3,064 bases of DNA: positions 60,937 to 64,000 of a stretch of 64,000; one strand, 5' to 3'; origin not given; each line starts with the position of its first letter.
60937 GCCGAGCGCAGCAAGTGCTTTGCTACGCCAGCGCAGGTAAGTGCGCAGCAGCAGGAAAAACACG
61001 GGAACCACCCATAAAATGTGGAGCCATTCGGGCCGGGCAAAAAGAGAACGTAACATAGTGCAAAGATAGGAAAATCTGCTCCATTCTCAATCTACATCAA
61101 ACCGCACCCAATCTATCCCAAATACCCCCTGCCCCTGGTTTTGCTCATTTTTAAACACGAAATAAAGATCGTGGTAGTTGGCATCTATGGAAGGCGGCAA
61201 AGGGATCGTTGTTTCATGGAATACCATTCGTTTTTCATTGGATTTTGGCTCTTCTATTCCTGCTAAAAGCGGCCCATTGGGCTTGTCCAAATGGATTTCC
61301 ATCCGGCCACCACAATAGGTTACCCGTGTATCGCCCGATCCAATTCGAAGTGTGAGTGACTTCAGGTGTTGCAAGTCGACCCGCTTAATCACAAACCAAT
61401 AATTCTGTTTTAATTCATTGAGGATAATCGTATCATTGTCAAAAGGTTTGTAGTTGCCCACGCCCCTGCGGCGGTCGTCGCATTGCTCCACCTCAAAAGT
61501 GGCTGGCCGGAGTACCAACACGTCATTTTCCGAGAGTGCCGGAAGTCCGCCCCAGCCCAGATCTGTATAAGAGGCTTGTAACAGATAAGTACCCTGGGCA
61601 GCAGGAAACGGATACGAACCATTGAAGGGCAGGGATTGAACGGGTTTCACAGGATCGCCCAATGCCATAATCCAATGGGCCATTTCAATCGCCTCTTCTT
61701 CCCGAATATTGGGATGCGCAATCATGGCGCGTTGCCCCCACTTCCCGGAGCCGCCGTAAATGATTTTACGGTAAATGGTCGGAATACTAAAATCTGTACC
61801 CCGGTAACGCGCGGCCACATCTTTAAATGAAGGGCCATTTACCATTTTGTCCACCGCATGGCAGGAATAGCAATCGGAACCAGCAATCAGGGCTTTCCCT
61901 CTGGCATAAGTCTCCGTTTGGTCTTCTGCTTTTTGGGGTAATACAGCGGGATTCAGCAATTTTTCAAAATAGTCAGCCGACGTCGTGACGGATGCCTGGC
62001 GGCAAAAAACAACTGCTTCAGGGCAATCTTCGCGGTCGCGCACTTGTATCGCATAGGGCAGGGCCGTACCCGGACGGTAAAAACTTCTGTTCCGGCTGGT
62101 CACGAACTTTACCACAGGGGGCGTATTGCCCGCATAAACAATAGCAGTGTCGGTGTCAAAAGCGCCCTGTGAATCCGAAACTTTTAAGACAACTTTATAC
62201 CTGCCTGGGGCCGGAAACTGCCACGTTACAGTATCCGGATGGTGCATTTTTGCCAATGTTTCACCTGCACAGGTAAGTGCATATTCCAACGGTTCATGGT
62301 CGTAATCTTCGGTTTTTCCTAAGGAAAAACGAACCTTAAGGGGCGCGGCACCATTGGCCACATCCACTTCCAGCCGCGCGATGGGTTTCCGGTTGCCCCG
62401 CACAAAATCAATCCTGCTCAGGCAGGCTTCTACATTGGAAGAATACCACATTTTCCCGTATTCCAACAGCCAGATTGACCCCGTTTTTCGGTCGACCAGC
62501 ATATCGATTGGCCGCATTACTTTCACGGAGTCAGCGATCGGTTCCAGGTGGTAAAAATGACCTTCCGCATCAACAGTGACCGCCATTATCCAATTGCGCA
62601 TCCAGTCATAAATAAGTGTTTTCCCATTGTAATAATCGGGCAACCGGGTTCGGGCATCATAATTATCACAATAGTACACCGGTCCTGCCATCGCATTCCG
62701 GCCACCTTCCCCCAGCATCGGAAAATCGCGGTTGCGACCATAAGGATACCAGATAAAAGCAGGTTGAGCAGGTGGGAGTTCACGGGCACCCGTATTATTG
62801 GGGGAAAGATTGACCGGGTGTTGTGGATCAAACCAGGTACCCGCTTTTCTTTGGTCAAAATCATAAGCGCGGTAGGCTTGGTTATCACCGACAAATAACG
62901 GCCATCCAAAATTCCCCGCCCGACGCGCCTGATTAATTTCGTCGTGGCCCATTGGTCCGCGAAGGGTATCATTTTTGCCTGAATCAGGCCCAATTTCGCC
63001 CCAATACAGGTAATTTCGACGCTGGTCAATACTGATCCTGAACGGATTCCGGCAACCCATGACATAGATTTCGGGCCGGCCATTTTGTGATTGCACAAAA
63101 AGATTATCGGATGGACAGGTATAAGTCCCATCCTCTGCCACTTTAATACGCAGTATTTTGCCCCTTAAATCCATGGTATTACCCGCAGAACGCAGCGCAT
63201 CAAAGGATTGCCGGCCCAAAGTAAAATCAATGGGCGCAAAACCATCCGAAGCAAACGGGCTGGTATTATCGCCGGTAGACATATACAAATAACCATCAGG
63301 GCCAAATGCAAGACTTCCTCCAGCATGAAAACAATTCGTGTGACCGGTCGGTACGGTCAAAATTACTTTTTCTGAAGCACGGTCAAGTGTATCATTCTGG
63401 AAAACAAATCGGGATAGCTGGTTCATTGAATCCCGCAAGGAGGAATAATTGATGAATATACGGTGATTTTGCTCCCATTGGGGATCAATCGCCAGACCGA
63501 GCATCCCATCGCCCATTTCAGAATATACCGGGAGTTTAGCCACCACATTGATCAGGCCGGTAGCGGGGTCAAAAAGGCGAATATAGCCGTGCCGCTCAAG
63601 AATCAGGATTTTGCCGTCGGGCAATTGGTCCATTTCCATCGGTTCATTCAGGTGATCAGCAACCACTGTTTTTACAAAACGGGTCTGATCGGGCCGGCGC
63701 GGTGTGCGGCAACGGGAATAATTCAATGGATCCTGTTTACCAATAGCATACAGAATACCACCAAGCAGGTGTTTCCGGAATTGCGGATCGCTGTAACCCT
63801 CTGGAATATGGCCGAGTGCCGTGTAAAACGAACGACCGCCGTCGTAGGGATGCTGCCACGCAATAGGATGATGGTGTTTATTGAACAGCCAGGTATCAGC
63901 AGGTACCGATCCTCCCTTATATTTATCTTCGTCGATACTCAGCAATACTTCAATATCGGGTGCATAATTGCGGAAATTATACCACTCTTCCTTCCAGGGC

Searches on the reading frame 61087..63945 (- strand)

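Call 70: search_protein_families(library=pfam, proteins=[window:61087-63945:-], max_evalue=0.00001)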
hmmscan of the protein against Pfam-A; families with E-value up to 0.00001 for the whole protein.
window:61087-63945:- (952 aa): 4 families
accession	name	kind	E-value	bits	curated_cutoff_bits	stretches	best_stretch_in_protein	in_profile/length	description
PF07995.17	GSDH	-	5.5e-40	138.1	25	1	99-355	1-227/332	Glucose / Sorbosone dehydrogenase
PF06283.17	ThuA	-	1.5e-14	55.2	33.4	1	2-67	154-209/209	Trehalose utilisation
PF18911.6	PKD_4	-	7.8e-06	26.3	27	0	518-600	1-80/85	PKD domain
PF00034.26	Cytochrom_C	-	8.2e-06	27.5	21.3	0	681-762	2-89/90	Cytochrome c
